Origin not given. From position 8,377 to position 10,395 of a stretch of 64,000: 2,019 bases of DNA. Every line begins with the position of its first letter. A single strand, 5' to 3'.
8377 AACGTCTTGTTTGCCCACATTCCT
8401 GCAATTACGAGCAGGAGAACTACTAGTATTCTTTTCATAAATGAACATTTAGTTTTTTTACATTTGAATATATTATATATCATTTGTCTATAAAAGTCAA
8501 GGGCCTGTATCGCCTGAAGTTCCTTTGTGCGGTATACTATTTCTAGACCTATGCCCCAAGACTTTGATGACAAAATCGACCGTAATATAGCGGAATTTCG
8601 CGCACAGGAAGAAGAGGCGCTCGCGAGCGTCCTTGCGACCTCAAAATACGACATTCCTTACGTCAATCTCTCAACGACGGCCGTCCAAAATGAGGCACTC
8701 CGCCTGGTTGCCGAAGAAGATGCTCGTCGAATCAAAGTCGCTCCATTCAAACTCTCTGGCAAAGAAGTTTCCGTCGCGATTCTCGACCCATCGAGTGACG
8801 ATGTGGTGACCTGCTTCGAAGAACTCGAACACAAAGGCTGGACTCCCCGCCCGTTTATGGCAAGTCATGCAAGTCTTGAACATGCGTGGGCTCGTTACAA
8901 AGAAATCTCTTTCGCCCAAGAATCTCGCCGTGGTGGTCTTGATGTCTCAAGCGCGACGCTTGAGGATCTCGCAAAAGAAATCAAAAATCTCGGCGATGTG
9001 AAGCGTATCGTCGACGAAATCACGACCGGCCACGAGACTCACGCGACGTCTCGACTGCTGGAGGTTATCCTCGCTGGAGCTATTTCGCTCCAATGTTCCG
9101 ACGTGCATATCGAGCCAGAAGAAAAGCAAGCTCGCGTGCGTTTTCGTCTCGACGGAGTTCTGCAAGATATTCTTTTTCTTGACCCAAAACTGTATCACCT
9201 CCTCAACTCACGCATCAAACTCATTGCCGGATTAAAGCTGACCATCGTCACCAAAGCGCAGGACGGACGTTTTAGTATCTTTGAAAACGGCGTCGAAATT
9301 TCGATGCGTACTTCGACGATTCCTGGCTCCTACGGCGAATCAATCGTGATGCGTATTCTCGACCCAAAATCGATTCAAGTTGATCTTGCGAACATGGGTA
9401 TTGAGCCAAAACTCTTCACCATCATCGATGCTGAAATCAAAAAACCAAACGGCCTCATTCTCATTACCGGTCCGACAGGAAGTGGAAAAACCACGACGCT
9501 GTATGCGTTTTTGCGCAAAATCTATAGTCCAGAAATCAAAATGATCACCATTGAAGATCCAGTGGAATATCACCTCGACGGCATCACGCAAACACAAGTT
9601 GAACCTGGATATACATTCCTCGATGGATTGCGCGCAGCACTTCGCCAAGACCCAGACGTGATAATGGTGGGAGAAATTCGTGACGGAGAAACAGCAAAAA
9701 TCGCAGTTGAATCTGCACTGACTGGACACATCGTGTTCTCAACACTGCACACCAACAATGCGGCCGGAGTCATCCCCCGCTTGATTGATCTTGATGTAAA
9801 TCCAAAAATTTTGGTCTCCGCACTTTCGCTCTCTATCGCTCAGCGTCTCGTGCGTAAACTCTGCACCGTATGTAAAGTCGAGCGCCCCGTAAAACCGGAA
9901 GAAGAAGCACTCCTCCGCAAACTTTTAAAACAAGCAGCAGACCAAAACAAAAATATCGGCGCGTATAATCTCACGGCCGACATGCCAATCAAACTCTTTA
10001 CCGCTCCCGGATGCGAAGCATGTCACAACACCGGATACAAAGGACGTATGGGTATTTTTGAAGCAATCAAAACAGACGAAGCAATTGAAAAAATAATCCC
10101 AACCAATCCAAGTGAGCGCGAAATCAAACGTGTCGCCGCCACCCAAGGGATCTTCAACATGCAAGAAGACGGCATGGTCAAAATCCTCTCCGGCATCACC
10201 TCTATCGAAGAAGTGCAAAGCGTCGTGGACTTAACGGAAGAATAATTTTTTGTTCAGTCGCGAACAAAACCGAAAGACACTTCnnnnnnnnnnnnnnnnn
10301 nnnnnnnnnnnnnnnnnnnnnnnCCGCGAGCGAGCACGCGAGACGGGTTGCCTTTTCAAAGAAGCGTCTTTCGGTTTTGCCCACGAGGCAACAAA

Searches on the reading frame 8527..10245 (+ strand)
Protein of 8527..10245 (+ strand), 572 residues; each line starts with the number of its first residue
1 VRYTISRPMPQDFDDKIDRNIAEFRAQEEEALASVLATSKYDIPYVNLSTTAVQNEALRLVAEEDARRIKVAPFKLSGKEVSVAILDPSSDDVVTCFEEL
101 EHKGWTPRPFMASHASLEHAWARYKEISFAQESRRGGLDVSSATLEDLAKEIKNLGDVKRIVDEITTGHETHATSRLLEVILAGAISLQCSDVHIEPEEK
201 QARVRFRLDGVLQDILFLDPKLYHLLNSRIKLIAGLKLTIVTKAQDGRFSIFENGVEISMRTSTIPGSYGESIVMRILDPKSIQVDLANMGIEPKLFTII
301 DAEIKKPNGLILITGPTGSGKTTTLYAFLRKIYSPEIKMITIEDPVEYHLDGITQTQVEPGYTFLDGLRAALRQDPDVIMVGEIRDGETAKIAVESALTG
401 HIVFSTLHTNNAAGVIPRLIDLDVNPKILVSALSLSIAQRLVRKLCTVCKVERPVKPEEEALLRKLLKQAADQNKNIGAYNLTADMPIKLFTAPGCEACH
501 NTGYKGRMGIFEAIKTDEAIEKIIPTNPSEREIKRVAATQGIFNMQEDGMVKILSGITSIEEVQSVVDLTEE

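Call 90: search_protein_families(library=pfam, proteins=[window:8527-10245:+], max_evalue=0.00001)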
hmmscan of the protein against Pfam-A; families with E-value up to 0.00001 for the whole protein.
window:8527-10245:+ (572 aa): 2 families
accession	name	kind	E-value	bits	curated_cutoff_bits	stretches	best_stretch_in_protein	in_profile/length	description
PF00437.27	T2SSE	-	5.3e-113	377.9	24.9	1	173-564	7-369/370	Type II/IV secretion system protein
PF05157.20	MshEN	-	1.9e-07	31.4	23.1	1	41-124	1-83/90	MshEN domain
